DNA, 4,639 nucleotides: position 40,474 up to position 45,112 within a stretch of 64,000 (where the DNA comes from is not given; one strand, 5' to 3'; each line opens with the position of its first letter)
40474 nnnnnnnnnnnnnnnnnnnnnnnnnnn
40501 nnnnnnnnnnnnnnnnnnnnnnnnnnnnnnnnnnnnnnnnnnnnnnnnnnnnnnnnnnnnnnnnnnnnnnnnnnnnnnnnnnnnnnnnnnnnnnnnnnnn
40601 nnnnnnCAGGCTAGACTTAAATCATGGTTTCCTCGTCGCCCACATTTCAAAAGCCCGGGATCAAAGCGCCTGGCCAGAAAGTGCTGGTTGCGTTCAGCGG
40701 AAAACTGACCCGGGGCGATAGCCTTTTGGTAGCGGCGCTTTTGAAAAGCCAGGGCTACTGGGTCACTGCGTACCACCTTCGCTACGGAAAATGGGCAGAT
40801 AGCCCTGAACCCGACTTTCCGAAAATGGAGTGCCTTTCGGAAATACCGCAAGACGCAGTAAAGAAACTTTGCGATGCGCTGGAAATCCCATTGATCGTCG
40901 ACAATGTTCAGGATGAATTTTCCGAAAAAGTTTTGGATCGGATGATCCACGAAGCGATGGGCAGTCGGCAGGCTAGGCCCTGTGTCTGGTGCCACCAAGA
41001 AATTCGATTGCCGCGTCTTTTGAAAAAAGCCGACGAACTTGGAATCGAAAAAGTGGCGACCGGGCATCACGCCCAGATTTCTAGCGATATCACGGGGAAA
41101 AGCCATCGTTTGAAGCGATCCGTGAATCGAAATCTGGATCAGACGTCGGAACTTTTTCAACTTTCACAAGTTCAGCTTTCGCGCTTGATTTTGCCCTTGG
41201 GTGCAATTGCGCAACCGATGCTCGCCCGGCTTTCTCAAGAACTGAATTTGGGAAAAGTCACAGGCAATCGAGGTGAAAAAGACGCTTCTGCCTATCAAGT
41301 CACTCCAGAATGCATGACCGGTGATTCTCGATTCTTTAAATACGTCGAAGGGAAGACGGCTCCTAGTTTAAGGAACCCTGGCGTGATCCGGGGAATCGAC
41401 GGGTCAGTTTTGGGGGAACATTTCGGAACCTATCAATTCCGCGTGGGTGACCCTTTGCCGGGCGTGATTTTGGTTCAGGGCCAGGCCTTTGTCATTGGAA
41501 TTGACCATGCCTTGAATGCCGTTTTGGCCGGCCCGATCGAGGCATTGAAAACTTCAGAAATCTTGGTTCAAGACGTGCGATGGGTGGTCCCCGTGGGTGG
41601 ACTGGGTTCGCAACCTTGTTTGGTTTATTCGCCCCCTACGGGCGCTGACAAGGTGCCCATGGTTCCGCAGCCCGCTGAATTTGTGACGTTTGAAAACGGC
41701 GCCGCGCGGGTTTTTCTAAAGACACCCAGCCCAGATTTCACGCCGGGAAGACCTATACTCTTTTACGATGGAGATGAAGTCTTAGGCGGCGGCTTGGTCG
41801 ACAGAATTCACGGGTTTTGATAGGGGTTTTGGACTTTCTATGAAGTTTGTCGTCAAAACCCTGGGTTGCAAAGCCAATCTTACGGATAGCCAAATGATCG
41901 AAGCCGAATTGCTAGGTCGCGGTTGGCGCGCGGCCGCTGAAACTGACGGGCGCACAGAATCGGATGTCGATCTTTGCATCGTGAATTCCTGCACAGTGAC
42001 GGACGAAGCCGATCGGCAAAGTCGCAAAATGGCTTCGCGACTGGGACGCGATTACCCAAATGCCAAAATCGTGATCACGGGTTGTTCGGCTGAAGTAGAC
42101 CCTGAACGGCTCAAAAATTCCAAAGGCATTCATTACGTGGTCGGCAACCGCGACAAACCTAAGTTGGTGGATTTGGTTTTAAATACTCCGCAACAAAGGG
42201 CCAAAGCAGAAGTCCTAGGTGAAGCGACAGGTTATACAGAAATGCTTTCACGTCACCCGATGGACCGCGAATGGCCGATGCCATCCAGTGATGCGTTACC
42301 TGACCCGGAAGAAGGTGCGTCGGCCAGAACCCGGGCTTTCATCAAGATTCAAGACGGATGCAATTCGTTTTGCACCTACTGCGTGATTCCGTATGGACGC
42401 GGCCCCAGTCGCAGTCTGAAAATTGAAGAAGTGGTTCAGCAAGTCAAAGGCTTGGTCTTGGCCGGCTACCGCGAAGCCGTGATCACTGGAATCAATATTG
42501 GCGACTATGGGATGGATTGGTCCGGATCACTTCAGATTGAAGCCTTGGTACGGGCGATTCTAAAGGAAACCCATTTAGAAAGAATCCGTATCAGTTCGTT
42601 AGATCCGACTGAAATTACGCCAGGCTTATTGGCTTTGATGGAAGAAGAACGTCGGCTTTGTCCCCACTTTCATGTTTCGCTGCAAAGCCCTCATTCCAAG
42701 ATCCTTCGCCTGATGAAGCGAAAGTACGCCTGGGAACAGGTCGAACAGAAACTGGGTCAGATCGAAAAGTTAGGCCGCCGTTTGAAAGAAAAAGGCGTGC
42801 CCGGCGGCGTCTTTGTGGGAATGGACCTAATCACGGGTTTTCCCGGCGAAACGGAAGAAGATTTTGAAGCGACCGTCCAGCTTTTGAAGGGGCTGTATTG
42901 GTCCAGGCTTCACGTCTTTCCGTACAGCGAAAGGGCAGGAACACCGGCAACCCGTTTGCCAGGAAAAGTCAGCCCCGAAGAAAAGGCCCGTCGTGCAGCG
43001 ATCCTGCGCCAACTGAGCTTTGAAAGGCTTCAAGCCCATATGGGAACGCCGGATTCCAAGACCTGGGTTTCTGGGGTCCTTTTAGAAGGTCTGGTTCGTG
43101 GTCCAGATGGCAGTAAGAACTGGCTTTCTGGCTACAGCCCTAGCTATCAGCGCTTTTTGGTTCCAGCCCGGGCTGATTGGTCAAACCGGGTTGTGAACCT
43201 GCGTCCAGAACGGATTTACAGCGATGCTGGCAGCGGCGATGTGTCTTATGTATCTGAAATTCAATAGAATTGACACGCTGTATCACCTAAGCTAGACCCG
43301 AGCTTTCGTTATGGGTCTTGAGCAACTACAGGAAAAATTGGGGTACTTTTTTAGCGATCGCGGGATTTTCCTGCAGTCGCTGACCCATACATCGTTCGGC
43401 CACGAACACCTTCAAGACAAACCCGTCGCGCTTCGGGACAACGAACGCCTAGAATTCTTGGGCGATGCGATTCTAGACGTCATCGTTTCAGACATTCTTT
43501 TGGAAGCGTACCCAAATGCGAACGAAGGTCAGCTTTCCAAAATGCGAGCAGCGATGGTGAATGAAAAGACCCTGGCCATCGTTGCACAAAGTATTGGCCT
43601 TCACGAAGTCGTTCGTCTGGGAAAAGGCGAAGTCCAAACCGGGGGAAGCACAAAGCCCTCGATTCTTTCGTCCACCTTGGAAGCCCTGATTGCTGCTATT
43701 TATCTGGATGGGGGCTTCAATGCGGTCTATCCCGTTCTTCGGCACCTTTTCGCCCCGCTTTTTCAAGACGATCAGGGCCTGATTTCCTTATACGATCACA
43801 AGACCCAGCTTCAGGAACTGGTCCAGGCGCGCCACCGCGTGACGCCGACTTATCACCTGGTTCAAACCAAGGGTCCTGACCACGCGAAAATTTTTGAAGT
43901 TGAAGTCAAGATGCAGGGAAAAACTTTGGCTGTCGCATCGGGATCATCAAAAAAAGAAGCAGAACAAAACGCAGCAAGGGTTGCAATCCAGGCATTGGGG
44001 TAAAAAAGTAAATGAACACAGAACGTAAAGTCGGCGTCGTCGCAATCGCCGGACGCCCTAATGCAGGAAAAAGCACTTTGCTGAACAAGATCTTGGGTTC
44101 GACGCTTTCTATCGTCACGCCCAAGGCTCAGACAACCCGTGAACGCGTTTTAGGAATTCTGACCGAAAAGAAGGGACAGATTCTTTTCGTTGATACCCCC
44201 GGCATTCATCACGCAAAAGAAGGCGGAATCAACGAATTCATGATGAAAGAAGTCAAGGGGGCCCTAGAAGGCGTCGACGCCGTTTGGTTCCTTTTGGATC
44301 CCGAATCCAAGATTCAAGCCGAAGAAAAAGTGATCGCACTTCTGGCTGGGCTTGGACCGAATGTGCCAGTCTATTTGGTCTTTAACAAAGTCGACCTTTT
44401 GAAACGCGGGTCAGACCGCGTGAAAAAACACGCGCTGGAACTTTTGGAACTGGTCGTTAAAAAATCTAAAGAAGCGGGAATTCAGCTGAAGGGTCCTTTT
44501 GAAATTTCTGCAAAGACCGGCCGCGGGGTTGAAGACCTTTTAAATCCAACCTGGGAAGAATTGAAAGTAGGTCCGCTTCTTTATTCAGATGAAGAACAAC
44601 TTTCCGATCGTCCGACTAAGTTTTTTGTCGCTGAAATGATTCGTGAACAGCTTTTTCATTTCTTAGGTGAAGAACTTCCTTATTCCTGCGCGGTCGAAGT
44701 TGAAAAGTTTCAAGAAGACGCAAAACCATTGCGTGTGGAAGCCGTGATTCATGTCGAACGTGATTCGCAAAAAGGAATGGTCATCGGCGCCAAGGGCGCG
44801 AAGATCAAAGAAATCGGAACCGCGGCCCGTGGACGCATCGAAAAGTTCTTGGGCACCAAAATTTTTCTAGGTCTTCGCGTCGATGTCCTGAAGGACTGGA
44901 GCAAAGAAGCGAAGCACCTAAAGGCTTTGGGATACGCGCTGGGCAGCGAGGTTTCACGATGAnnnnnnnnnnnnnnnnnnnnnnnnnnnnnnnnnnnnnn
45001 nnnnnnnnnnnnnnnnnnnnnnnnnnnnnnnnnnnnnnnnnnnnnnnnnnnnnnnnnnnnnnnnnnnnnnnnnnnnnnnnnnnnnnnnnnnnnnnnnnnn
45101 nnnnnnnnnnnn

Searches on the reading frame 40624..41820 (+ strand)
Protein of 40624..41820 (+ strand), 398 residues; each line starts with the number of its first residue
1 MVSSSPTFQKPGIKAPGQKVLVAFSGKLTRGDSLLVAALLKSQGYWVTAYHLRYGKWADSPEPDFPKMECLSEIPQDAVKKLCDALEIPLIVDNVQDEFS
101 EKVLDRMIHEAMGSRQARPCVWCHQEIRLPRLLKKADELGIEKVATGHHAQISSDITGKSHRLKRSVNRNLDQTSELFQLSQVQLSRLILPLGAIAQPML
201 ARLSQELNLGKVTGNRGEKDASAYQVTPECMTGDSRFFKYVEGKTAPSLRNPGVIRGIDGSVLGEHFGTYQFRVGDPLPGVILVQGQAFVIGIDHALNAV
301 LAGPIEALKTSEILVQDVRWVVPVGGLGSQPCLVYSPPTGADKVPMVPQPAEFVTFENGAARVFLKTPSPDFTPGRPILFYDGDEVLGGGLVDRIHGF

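Call 36: search_protein_families(library=pfam, proteins=[window:40624-41820:+], max_evalue=0.00001)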
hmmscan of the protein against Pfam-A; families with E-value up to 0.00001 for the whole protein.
window:40624-41820:+ (398 aa): 1 family
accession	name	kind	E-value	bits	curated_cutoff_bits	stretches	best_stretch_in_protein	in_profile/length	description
PF03054.22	tRNA_Me_trans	-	6.2e-31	108.1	20.6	1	18-210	1-187/202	tRNA methyl transferase HUP domain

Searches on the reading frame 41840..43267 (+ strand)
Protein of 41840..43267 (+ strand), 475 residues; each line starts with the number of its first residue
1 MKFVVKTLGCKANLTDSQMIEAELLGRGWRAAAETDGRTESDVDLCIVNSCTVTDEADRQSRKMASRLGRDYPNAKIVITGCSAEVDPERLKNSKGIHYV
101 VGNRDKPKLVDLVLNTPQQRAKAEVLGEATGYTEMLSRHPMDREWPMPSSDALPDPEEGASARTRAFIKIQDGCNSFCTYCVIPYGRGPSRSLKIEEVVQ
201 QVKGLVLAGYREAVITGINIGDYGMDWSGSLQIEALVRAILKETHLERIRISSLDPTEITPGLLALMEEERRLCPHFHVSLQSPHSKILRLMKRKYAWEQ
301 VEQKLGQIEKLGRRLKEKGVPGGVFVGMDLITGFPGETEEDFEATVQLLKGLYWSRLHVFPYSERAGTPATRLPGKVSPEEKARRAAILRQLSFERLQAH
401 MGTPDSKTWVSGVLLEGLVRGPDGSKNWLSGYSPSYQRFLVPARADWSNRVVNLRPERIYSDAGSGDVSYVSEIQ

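Call 36: search_protein_families(library=pfam, proteins=[window:41840-43267:+], max_evalue=0.00001)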
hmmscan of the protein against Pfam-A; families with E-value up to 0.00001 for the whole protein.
window:41840-43267:+ (475 aa): 2 families
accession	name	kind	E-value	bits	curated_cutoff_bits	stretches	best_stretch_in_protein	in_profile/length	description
PF04055.27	Radical_SAM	-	3.6e-23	83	29.5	1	168-349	1-166/166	Radical SAM superfamily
PF00919.26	UPF0004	-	5.7e-19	68.4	27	1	2-102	1-98/98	Uncharacterized protein family UPF0004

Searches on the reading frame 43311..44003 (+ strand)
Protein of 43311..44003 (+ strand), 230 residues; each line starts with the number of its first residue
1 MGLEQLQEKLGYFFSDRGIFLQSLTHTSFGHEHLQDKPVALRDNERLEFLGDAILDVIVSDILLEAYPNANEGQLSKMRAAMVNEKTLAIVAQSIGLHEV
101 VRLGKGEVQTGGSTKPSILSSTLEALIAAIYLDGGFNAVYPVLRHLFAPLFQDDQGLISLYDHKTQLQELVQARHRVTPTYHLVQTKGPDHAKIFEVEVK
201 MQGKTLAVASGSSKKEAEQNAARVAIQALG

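Call 36: search_protein_families(library=pfam, proteins=[window:43311-44003:+], max_evalue=0.00001)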
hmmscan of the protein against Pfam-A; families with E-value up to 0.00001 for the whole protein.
window:43311-44003:+ (230 aa): 4 families
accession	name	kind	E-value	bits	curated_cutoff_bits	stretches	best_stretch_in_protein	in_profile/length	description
PF14622.11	Ribonucleas_3_3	-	4.1e-37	127.6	35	1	18-145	3-122/128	Ribonuclease-III-like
PF00636.31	Ribonuclease_3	-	2.7e-26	92.8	27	1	45-135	1-102/102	Ribonuclease III domain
PF00035.32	dsrm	-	4.4e-19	69.2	23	1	164-229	2-66/66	Double-stranded RNA binding motif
PF22935.1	RM44_endonuclase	-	2.2e-09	37.9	27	1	20-130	23-139/139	Large ribosomal subunit protein mL44, endonuclease domain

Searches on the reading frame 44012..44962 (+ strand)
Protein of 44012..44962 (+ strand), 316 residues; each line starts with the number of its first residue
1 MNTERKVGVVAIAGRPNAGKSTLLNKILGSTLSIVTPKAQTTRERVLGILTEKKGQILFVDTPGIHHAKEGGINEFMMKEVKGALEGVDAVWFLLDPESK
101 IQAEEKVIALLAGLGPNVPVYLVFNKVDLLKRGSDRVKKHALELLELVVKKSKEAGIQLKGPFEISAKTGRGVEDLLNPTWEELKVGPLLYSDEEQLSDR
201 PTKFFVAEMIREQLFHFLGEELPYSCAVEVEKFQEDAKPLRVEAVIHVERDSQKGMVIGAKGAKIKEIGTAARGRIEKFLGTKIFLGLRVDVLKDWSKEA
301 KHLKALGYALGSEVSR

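Call 36: search_protein_families(library=pfam, proteins=[window:44012-44962:+], max_evalue=0.00001)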
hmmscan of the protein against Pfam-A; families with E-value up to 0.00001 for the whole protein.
window:44012-44962:+ (316 aa): 6 families
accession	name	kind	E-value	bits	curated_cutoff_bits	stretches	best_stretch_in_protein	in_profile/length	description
PF01926.29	MMR_HSR1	-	2.7e-23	82.6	21.9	1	10-126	2-113/113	50S ribosome-binding GTPase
PF07650.23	KH_2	-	1.7e-18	66.7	22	1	221-296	1-77/78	KH domain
PF02421.24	FeoB_N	-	2.5e-09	37.3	27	1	10-143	3-131/156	Ferrous iron transport protein B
PF00009.33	GTP_EFTU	-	2.7e-08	34.1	26.5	1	9-178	5-180/188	Elongation factor Tu GTP binding domain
PF00350.29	Dynamin_N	-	7.7e-07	29.7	27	0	10-41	1-32/168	Dynamin family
PF04548.22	AIG1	-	6.6e-06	26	27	1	12-110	5-106/212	AIG1 family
